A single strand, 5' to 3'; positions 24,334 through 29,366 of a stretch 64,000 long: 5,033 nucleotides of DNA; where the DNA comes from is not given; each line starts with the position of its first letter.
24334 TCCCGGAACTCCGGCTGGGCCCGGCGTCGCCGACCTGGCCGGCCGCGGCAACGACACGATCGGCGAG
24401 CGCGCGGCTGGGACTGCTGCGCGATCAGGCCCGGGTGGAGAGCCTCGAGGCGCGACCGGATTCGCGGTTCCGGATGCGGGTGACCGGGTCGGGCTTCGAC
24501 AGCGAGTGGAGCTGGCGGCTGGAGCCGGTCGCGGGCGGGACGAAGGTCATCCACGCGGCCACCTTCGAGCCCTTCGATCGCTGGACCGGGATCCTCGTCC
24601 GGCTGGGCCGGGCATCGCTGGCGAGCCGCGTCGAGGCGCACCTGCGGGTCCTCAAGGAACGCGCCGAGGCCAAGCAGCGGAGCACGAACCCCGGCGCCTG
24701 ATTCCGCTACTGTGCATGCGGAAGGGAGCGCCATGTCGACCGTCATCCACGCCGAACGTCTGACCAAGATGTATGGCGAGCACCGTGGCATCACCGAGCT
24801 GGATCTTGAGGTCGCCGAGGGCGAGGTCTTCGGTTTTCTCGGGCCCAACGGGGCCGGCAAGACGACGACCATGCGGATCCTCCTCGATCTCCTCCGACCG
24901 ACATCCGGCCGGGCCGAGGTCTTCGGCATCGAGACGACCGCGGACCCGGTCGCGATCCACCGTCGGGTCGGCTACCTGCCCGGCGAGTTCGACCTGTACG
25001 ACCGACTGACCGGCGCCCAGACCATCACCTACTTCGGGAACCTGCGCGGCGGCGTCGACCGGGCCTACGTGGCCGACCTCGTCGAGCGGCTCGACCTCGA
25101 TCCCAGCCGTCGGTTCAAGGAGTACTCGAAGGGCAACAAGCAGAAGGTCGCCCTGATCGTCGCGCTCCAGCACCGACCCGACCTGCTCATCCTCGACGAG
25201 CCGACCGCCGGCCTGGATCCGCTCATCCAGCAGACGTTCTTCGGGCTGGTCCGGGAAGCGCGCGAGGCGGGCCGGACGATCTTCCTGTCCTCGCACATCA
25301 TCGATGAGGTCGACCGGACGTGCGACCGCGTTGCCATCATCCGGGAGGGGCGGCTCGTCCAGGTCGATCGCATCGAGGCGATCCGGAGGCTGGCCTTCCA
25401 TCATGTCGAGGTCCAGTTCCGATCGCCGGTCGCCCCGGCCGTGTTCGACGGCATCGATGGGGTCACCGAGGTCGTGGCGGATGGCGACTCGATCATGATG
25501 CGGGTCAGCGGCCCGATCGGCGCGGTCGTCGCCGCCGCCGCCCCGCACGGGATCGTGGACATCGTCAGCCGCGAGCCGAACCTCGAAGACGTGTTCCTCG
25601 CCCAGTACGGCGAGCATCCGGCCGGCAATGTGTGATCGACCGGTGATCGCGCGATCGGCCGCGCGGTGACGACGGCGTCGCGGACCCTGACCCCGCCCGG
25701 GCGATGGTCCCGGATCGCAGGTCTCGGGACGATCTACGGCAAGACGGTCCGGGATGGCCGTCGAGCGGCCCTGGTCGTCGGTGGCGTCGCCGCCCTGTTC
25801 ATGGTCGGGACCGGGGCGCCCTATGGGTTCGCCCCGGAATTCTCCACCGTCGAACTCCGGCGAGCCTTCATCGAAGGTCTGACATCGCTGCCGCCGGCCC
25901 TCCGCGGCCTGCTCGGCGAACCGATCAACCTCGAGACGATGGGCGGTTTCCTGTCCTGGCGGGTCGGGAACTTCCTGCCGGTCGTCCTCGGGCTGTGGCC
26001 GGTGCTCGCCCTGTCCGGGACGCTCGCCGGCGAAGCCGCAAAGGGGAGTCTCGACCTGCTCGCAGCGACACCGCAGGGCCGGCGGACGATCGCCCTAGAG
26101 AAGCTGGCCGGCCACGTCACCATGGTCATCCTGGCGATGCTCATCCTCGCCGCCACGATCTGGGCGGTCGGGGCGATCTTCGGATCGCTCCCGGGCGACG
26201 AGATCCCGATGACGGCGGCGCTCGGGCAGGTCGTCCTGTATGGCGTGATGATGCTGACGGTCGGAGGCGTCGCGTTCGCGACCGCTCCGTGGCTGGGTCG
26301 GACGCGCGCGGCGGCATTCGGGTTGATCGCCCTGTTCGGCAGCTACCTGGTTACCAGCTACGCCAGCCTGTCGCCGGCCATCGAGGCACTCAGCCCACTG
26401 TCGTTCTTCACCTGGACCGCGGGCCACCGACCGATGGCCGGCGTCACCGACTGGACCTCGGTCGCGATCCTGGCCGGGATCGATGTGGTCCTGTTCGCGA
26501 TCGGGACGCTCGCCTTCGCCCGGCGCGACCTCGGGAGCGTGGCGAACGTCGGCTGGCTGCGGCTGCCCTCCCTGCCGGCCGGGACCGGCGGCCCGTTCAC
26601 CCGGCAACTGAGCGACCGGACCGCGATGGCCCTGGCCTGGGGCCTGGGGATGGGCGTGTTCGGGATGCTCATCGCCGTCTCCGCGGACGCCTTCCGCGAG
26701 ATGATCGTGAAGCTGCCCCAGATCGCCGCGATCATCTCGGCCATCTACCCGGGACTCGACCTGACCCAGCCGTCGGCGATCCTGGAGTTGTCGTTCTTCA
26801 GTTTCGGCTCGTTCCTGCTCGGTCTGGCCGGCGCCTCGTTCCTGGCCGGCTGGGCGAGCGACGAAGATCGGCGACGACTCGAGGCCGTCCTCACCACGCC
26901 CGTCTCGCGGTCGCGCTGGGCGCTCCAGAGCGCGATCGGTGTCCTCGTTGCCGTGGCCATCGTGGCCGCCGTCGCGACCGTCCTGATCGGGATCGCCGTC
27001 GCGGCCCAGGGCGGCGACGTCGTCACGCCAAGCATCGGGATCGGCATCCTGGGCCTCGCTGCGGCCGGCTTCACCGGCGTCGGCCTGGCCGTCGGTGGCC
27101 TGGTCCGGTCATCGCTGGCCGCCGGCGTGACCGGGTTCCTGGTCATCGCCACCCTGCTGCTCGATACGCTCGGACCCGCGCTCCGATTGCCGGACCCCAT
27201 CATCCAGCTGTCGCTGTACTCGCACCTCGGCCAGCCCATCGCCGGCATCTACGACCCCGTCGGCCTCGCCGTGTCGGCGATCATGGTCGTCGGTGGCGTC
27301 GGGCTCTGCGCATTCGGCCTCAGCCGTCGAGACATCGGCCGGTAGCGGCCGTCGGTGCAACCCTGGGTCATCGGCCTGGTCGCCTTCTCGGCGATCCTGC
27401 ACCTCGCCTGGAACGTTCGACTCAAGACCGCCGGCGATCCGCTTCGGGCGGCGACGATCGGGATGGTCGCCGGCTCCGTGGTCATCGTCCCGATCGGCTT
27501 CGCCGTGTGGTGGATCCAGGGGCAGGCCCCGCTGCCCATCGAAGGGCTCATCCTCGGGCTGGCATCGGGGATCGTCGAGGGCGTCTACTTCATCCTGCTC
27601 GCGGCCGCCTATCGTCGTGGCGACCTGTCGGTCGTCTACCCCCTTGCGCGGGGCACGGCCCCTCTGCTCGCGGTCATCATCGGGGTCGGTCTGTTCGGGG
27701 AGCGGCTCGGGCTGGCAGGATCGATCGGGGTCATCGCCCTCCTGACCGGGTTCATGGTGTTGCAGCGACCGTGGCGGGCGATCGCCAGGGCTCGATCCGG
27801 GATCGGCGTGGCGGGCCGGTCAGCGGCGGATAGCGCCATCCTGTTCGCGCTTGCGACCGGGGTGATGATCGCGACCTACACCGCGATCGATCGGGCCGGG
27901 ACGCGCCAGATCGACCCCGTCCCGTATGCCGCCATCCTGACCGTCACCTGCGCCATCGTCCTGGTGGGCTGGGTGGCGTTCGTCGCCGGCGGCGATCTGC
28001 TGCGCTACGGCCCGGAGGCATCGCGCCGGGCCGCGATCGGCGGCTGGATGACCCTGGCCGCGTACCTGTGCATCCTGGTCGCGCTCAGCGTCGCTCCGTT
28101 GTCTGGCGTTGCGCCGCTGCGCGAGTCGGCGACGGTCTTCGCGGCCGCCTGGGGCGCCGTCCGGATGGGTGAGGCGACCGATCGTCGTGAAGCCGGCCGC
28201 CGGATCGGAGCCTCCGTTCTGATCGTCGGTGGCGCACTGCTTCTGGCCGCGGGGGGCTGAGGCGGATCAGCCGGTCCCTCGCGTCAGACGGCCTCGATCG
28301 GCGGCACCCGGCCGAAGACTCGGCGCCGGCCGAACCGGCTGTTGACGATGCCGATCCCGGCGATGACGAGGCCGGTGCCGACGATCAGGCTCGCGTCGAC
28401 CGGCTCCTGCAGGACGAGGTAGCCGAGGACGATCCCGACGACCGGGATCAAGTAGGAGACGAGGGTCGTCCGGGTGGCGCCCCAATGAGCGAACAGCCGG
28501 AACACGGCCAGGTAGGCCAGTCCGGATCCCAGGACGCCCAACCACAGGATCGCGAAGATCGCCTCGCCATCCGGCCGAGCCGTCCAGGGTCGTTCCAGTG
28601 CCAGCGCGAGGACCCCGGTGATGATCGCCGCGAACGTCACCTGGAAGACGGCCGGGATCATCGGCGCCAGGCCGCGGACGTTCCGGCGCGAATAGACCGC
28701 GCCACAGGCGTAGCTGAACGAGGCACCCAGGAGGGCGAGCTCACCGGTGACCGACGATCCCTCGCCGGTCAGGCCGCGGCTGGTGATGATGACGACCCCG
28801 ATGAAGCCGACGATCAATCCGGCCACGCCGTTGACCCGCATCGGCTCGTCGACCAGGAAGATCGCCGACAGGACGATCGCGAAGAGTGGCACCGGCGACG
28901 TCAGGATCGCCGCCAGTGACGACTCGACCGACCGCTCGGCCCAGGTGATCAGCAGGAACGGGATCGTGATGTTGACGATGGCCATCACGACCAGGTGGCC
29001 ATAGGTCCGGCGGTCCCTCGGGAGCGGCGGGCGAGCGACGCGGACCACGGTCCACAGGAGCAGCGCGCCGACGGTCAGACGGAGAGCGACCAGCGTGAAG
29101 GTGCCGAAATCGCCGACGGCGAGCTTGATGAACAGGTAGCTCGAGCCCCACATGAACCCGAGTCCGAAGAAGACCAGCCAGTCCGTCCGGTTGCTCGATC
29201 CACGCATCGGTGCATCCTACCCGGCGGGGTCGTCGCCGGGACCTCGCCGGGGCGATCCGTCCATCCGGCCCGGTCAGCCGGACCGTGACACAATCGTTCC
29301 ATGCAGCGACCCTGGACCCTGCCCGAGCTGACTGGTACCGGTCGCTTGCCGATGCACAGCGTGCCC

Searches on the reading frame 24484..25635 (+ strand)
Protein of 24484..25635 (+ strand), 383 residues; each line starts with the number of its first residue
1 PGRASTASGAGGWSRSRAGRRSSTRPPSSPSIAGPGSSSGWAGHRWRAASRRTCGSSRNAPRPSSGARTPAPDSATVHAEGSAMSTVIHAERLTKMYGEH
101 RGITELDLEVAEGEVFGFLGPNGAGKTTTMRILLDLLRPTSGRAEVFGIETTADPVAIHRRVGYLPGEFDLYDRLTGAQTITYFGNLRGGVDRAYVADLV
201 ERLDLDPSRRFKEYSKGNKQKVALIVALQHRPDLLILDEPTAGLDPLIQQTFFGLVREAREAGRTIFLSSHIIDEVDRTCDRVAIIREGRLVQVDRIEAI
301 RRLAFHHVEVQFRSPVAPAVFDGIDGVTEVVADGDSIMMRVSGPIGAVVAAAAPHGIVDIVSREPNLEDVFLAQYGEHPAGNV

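Call 61: search_protein_families(library=pfam, proteins=[window:24484-25635:+], max_evalue=0.00001)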
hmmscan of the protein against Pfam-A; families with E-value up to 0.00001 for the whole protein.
window:24484-25635:+ (383 aa): 2 families
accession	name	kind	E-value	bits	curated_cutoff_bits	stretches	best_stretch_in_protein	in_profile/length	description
PF00005.33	ABC_tran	-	1.1e-24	88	25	1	105-242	3-137/137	ABC transporter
PF13304.12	AAA_21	-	8.4e-17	62.6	27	1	211-272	235-299/304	AAA domain, putative AbiEii toxin, Type IV TA system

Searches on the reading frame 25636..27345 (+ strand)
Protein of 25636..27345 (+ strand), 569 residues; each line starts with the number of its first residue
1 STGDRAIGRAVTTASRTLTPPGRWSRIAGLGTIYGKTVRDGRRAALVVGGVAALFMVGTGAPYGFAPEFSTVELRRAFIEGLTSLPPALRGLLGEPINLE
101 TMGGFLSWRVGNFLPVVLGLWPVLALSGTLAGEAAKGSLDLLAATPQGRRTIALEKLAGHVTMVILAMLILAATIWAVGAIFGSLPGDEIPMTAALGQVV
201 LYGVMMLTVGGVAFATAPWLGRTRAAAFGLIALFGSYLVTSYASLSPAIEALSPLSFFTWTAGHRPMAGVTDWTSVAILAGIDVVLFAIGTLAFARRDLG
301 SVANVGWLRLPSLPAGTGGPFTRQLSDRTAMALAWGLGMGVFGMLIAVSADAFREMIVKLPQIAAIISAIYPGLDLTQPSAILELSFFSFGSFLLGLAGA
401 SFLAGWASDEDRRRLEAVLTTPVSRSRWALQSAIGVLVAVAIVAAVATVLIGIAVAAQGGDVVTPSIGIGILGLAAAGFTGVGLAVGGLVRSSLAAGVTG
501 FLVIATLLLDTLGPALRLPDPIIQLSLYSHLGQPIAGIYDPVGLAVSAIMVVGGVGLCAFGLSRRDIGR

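Call 61: search_protein_families(library=pfam, proteins=[window:25636-27345:+], max_evalue=0.00001)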
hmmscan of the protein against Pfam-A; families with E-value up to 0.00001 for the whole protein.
window:25636-27345:+ (569 aa): 1 family
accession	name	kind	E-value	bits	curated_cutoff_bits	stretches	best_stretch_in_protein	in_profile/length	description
PF12679.13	ABC2_membrane_2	-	1.3e-13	51.3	27.2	1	117-299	77-283/283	ABC-2 family transporter protein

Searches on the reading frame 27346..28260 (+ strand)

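Call 61: search_protein_families(library=pfam, proteins=[window:27346-28260:+], max_evalue=0.00001)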
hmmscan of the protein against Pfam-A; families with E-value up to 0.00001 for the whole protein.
window:27346-28260:+ (304 aa): 1 family
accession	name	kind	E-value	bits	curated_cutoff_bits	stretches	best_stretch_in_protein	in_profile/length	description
PF00892.27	EamA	-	3.5e-17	63.4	28.2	2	163-299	2-132/135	EamA-like transporter family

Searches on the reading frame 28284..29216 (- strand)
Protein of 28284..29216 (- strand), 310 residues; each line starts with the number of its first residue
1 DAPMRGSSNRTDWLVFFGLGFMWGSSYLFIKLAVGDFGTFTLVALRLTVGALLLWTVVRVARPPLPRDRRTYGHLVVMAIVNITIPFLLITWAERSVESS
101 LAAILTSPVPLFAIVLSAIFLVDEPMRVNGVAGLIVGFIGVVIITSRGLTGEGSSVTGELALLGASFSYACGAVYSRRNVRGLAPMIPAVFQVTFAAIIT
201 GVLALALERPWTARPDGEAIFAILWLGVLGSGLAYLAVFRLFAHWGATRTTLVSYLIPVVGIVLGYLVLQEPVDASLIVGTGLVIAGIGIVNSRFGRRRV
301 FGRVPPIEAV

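Call 61: search_protein_families(library=pfam, proteins=[window:28284-29216:-], max_evalue=0.00001)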
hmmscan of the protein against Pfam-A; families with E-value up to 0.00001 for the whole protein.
window:28284-29216:- (310 aa): 1 family
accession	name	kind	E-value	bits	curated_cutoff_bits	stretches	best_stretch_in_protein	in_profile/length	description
PF00892.27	EamA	-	1.7e-40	138.8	28.2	2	14-145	5-134/135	EamA-like transporter family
